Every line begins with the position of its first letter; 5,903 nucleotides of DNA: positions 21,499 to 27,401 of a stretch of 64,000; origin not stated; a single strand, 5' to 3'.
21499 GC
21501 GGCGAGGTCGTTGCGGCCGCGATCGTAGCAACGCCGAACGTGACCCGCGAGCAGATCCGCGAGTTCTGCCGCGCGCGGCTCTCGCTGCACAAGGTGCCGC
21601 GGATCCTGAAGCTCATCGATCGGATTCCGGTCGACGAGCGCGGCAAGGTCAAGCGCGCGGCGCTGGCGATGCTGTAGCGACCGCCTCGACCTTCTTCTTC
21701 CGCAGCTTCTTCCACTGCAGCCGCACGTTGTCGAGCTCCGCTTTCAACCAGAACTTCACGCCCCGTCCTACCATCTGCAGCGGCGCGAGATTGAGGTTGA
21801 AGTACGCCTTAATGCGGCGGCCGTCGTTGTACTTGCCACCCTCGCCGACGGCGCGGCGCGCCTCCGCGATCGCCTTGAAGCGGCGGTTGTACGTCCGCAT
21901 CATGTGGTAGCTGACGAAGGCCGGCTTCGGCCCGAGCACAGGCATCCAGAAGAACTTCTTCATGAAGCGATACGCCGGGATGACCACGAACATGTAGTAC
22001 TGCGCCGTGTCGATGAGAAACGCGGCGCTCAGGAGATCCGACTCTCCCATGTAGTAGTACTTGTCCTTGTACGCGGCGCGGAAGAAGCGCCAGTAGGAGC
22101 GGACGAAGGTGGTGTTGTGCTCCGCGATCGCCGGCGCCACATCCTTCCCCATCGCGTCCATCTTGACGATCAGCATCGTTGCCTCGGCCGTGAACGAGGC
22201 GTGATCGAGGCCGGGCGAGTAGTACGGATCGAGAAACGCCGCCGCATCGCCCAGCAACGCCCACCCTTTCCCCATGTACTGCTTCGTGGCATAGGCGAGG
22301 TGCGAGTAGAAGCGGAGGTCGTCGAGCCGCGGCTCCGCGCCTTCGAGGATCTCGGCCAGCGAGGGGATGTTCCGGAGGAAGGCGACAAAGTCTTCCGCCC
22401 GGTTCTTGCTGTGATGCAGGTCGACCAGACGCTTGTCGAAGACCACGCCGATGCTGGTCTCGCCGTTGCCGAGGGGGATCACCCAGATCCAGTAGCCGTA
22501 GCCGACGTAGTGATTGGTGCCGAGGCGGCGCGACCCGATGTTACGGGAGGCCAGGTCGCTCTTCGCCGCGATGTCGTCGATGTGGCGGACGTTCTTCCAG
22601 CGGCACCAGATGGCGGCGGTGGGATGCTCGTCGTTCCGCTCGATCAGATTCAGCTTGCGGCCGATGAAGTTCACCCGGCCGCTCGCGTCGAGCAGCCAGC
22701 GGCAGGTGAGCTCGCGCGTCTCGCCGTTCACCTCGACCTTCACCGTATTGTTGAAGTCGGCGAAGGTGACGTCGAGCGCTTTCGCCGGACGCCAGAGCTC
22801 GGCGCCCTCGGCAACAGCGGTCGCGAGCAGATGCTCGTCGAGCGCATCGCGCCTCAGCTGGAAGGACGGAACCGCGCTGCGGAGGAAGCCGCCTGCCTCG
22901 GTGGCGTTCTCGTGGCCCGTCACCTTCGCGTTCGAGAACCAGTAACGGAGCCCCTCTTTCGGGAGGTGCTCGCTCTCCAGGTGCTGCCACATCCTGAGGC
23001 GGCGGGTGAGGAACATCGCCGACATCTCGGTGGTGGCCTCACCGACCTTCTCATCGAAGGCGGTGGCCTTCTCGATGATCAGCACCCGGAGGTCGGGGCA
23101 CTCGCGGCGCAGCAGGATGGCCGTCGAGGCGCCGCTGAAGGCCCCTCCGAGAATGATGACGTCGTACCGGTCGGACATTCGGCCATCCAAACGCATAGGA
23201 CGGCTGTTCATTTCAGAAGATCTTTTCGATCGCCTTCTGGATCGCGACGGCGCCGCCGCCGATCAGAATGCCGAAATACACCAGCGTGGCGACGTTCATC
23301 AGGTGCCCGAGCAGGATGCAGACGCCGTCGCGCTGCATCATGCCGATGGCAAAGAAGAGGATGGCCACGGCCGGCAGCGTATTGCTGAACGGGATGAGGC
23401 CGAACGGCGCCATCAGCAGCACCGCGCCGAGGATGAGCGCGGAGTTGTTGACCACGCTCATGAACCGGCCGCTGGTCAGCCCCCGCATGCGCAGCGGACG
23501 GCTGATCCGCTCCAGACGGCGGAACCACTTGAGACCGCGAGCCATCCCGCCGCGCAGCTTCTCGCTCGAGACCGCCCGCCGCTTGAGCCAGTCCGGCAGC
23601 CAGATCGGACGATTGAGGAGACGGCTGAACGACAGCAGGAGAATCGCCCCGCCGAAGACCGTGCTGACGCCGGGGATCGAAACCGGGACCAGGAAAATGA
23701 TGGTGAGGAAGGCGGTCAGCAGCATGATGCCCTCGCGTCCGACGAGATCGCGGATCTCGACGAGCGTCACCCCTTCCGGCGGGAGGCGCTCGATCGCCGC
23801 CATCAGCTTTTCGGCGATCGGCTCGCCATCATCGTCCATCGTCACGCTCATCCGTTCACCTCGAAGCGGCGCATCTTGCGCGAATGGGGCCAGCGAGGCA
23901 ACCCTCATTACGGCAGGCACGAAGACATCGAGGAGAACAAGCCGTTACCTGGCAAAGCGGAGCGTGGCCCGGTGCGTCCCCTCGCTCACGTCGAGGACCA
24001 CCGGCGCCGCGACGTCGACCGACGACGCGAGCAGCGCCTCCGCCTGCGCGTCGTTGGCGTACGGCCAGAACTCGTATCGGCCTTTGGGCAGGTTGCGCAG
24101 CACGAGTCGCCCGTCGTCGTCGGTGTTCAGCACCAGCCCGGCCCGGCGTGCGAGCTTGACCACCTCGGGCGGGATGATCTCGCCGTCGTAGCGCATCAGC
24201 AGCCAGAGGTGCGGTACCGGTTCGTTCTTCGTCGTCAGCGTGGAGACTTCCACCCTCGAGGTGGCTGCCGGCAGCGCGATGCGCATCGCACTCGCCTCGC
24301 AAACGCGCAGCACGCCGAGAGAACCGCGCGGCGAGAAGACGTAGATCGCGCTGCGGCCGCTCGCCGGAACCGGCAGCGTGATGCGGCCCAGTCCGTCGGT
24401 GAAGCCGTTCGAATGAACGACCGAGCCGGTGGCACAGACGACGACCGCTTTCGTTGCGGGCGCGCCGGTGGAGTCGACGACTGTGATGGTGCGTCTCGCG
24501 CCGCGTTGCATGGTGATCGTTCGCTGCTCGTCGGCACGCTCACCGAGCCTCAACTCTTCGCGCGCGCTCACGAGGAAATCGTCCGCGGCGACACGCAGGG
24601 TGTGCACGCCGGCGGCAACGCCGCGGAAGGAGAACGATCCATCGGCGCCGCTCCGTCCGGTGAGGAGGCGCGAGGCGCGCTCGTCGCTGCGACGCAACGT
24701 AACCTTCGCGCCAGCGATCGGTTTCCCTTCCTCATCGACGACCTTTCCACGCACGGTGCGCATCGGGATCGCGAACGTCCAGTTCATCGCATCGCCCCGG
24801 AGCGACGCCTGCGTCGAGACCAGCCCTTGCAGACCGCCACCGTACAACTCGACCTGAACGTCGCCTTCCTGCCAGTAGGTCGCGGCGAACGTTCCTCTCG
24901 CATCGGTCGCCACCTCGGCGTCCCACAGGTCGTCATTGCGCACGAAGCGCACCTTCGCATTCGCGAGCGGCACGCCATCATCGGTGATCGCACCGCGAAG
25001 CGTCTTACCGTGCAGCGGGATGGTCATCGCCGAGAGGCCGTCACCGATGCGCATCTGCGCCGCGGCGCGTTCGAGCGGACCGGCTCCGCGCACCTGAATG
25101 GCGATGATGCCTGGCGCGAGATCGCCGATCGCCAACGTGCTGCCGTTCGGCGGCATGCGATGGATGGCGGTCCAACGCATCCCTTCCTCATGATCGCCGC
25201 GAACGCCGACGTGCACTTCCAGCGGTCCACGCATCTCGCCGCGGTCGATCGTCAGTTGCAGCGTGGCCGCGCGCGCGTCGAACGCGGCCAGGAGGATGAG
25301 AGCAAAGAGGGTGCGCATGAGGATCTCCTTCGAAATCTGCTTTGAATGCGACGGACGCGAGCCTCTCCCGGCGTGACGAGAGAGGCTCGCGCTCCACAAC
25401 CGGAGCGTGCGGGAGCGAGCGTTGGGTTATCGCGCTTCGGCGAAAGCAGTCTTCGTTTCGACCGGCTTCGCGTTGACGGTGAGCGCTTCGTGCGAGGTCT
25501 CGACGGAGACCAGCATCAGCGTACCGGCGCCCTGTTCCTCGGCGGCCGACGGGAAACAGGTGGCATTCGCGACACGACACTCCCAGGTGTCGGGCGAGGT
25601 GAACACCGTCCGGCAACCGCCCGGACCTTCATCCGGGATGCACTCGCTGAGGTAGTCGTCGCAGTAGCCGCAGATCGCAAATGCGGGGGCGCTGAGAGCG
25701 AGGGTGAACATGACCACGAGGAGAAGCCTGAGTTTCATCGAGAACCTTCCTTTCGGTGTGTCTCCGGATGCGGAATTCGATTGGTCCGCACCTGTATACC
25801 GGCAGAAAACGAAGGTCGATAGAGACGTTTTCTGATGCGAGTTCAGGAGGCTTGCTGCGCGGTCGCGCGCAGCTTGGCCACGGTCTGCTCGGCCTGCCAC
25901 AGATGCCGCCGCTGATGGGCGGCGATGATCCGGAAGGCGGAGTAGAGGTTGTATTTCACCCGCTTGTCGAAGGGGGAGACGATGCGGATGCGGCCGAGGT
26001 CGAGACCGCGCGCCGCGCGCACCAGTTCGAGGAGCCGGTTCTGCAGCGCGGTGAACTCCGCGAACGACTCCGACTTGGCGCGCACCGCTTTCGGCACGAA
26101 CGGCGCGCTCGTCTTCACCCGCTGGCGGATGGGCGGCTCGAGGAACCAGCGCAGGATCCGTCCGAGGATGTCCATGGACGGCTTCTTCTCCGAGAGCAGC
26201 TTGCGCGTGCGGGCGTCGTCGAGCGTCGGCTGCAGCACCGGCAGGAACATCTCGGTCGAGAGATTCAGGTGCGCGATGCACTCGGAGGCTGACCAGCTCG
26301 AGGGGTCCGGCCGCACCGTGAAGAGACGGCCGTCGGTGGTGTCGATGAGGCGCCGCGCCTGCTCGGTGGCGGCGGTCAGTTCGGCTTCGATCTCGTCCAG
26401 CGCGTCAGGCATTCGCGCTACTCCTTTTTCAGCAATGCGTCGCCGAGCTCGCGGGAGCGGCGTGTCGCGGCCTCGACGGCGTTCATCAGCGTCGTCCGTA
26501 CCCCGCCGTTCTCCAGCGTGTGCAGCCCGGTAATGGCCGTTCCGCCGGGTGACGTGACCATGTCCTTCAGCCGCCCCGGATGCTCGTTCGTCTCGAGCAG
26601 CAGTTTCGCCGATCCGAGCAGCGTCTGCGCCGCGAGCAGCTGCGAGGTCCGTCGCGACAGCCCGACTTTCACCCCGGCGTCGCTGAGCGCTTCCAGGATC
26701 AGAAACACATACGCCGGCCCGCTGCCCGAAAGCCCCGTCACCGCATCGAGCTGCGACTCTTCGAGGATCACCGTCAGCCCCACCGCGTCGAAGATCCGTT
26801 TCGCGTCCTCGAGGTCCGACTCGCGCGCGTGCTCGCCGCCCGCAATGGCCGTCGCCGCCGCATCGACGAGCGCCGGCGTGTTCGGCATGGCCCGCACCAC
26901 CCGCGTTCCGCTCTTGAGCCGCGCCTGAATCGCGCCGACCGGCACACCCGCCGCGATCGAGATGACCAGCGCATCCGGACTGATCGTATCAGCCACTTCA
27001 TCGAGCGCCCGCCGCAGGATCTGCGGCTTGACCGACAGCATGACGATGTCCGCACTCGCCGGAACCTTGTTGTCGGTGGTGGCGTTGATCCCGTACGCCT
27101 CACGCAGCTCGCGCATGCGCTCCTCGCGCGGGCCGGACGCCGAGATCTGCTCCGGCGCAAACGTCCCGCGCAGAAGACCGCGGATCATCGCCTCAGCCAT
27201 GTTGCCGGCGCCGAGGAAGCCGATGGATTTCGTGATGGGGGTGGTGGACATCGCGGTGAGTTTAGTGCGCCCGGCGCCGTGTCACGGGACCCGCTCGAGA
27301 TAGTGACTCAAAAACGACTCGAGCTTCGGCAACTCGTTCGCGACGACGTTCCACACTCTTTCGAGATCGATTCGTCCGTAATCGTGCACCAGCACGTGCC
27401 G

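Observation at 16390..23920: Type-II-PKS/FAS-like operon with Cys-less KS partner, AMP-ligase, flavin-dependent halogenase, GT2 and ExoD: candidate halogenated aryl-polyene/xanthomonadin-like or glycolipid cluster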

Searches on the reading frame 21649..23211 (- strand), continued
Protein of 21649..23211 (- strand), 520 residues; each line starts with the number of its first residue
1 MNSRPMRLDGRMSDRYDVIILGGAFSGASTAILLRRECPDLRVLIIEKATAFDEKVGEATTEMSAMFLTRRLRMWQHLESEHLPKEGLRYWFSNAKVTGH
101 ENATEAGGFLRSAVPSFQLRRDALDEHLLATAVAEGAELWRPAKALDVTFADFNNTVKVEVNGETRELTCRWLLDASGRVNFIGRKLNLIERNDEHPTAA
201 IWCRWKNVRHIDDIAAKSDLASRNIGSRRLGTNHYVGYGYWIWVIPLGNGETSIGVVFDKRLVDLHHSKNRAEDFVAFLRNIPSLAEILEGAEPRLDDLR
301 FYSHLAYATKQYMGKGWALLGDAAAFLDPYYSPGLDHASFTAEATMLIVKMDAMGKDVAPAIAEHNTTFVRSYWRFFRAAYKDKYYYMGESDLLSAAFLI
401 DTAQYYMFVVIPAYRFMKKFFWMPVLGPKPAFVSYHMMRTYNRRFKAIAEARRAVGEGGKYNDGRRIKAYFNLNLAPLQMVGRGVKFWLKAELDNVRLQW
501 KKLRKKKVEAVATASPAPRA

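Call 72: get_annotated_region(hit=H32, flank=14000)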
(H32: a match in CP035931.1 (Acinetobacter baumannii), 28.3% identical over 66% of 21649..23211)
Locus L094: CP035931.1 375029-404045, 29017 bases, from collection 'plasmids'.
description: Acinetobacter baumannii strain VB31459 plasmid unnamed1, complete sequence
organism: Acinetobacter baumannii (NCBI taxid 470)
taxonomy: Bacteria; Pseudomonadota; Gammaproteobacteria; Moraxellales; Moraxellaceae; Acinetobacter; Acinetobacter baumannii
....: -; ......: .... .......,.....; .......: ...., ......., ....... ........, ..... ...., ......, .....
typing (MOB-suite, as given by PLSDB): non-mobilizable; replicon rep_cluster_1254
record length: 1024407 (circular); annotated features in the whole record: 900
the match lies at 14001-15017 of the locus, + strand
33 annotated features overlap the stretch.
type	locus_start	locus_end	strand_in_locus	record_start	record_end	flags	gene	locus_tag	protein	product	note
CDS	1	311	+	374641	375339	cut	-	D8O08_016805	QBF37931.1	tetratricopeptide repeat protein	-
CDS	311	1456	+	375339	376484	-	bamB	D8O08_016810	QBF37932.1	outer membrane protein assembly factor BamB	-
CDS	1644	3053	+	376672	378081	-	der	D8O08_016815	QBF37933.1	ribosome biogenesis GTPase Der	-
CDS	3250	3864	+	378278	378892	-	-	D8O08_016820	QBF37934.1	beta-ketoacyl synthase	-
CDS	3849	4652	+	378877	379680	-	-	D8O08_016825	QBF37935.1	1-acyl-sn-glycerol-3-phosphate acyltransferase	-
CDS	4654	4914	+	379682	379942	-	-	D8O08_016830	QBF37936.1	acyl carrier protein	-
CDS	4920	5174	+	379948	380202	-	-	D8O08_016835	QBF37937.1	acyl carrier protein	-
CDS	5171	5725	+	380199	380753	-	-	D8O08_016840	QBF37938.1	Clp protease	-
CDS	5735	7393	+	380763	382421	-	-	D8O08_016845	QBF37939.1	acyl-CoA synthetase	-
CDS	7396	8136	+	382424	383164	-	-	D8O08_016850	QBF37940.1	glycosyltransferase family 2 protein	-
CDS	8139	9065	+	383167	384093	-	-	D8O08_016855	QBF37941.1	acyltransferase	-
CDS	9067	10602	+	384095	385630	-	-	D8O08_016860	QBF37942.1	aromatic amino acid lyase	-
CDS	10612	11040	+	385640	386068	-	-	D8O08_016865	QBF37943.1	acyl-CoA thioesterase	-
CDS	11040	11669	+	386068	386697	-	-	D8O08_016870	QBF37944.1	outer membrane lipoprotein carrier protein LolA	-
CDS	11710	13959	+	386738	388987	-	-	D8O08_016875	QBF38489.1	acyl-sn-glycerol-3-phosphate acyltransferase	-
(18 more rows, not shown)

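Call 73: get_annotated_region(hit=H35, flank=14000)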
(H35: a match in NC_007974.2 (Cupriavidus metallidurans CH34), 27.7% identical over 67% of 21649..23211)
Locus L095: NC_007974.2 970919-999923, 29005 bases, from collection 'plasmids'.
description: Cupriavidus metallidurans CH34 megaplasmid, complete sequence
organism: Cupriavidus metallidurans CH34 (NCBI taxid 266264)
taxonomy: Bacteria; Pseudomonadota; Betaproteobacteria; Burkholderiales; Burkholderiaceae; Cupriavidus; Cupriavidus metallidurans; Cupriavidus metallidurans CH34
host: -; source: -; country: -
typing (MOB-suite, as given by PLSDB): mobilizable; replicon rep_cluster_104,rep_cluster_1581,rep_cluster_80; relaxase MOBP,MOBP
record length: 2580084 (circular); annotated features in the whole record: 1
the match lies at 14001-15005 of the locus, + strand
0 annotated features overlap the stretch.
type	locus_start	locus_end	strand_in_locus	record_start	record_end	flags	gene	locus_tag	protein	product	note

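Call 82: predict_structure(alignment_id=A5)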
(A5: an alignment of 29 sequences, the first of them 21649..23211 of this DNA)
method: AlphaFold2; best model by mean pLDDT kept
length: 520 residues; sequences in the alignment: 29
mean_pLDDT: 68.5   pTM: 0.71
mean pLDDT of the five models: 68.5, 67.8, 64.8, 64.3, 58.8
residues with pLDDT >= 90: 82; 70-90: 207; 50-70: 104; < 50: 127
segments of 3 or more residues with pLDDT < 50: 1-12, 54-71, 82-119, 220-231, 323-334, 417-426, 464-473, 507-520
pLDDT, mean of each block of 10 residues (from residue 1): 39 83 82 91 90 46 37 53 37 42 32 37 73 91 91 94 94 79 78 71 79 52 36 69 66 79 80 87 78 83 65 86 47 53 85 93 76 60 74 77 67 50 49 76 89 84 50 61 84 90 61 35
secondary structure, 60 per line:
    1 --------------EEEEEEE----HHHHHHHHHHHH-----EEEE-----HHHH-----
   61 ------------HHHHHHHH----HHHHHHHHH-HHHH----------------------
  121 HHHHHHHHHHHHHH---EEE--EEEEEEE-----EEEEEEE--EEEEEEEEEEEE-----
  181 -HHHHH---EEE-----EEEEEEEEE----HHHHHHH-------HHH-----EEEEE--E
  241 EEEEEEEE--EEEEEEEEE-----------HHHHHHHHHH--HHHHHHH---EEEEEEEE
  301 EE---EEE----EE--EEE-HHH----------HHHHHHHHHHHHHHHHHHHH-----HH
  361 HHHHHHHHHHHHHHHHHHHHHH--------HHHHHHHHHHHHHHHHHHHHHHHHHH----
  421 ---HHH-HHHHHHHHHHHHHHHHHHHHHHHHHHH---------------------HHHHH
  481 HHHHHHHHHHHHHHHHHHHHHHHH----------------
elements in order: E15-21 H26-37 E43-46 H52-55 H73-80 H85-93 H95-98 H121-134 E138-140 E143-149 E155-161 E164-175 H182-186 E190-192 E198-206 H211-217 E233-237 E240-248 E251-259 H271-280 H283-289 E293-302 E306-308 E317-319 H334-353 H359-382 H391-416 H428-454 H476-504

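Call 84: fold_search(model_id=the predicted structure, library=pdb)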
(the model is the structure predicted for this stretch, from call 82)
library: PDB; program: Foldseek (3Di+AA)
matches with E <= 10: 1818; with E <= 0.001: 953
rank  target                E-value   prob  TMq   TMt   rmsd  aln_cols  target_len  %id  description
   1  3nix_E                2.8e-20  1.00  0.50  0.63   8.7       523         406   18  Crystal structure of flavoprotein/dehydrogenase from Cytophaga hutchinsonii. Northeast Structural Genomics Consortium  (released 2010-06-30)
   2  6bzq_A                3.1e-20  1.00  0.62  0.65   8.7       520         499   17  Crystal structure of halogenase PltM in complex with FAD (released 2019-03-20)
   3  6bza_C                3.2e-20  1.00  0.60  0.62   8.7       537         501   16  Crystal structure of halogenase PltM in complex with phloroglucinol and FAD (released 2019-03-20)
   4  6bzt_A                4.0e-20  1.00  0.61  0.63   8.7       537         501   16  Crystal structure of halogenase PltM L111Y mutant in complex with FAD (released 2019-03-20)
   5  3nix_A                5.0e-20  1.00  0.54  0.67   7.2       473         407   20  Crystal structure of flavoprotein/dehydrogenase from Cytophaga hutchinsonii. Northeast Structural Genomics Consortium  (released 2010-06-30)
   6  6bzn_B                5.6e-20  1.00  0.58  0.60  11.5       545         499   18  Crystal structure of halogenase PltM (released 2019-03-20)
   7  5dbj_A                5.9e-20  1.00  0.57  0.66   8.9       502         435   17  Crystal structure of halogenase PltA (released 2015-10-07)
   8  6bzz_D                6.6e-20  1.00  0.58  0.61  11.2       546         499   18  Crystal structure of halogenase PltM in complex with partially bound FAD (released 2019-03-20)
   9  6bzn_D                6.9e-20  1.00  0.60  0.63   9.0       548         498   16  Crystal structure of halogenase PltM (released 2019-03-20)
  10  8zop                  8.1e-20  1.00  0.48  0.60  12.0       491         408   19  Structure of FasV in complex with FAD (released 2025-04-02)
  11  5dbj_C                9.6e-20  1.00  0.57  0.66   9.4       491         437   18  Crystal structure of halogenase PltA (released 2015-10-07)
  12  7fco_B                9.6e-20  1.00  0.52  0.62  10.5       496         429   19  ChlB4 Halogenase (released 2022-03-16)
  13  6bza_A                9.6e-20  1.00  0.58  0.60  11.2       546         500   17  Crystal structure of halogenase PltM in complex with phloroglucinol and FAD (released 2019-03-20)
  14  5dbj_D                1.2e-19  1.00  0.55  0.65   9.3       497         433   18  Crystal structure of halogenase PltA (released 2015-10-07)
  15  3nix_D                1.7e-19  1.00  0.51  0.63  10.6       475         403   19  Crystal structure of flavoprotein/dehydrogenase from Cytophaga hutchinsonii. Northeast Structural Genomics Consortium  (released 2010-06-30)
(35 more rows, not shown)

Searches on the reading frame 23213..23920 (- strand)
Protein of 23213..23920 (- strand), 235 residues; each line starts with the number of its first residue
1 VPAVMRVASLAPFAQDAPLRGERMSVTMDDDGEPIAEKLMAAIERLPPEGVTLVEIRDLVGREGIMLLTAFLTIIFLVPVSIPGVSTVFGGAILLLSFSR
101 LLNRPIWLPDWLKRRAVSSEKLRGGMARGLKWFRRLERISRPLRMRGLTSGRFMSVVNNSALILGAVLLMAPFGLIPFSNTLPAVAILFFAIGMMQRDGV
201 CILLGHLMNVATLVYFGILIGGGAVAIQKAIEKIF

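Call 3: search_protein_families(library=pfam, proteins=[window:23213-23920:-], max_evalue=0.01)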
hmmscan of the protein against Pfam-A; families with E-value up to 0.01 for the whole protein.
window:23213-23920:- (235 aa): 1 family
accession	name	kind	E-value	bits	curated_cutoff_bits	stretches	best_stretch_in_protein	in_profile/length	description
PF06055.17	ExoD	-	3.4e-47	160.6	23.8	1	38-217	4-179/180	Exopolysaccharide synthesis, ExoD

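Call 4: search_protein_families(library=ncbifam, proteins=[window:23213-23920:-], max_evalue=0.01)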
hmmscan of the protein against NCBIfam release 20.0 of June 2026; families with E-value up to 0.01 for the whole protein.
window:23213-23920:- (235 aa): 0 families

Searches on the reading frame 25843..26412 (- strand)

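Call 6: search_protein_families(library=pfam, proteins=[window:25843-26412:-], max_evalue=0.001)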
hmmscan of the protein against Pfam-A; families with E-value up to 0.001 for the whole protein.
window:25843-26412:- (189 aa): 1 family
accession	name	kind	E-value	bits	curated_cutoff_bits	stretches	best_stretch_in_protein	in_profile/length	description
PF12867.12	DinB_2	-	8.7e-14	52.5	24.8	1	12-174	2-128/128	DinB superfamily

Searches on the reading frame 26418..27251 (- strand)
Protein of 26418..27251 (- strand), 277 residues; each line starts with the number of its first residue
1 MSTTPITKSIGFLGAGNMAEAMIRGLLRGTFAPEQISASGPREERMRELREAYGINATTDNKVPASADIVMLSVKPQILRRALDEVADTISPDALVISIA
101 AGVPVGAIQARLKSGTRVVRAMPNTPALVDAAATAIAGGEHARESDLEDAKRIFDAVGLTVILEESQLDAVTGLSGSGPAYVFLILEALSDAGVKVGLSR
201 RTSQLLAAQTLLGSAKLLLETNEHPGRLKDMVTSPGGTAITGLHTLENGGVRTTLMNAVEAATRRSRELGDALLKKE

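Call 7: search_protein_families(library=pfam, proteins=[window:26418-27251:-], max_evalue=0.001)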
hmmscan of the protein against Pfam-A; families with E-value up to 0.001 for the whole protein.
window:26418-27251:- (277 aa): 3 families
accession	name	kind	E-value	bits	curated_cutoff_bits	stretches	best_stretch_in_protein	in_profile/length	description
PF14748.11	P5CR_dimer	-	6.8e-42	142.4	25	1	165-269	1-105/105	Pyrroline-5-carboxylate reductase dimerisation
PF03807.23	F420_oxidored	-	3.5e-20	72.9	21.6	1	10-102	2-94/94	NADP oxidoreductase coenzyme F420-dependent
PF03446.21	NAD_binding_2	-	2.8e-05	24.6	21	1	9-109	1-102/161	NAD binding domain of 6-phosphogluconate dehydrogenase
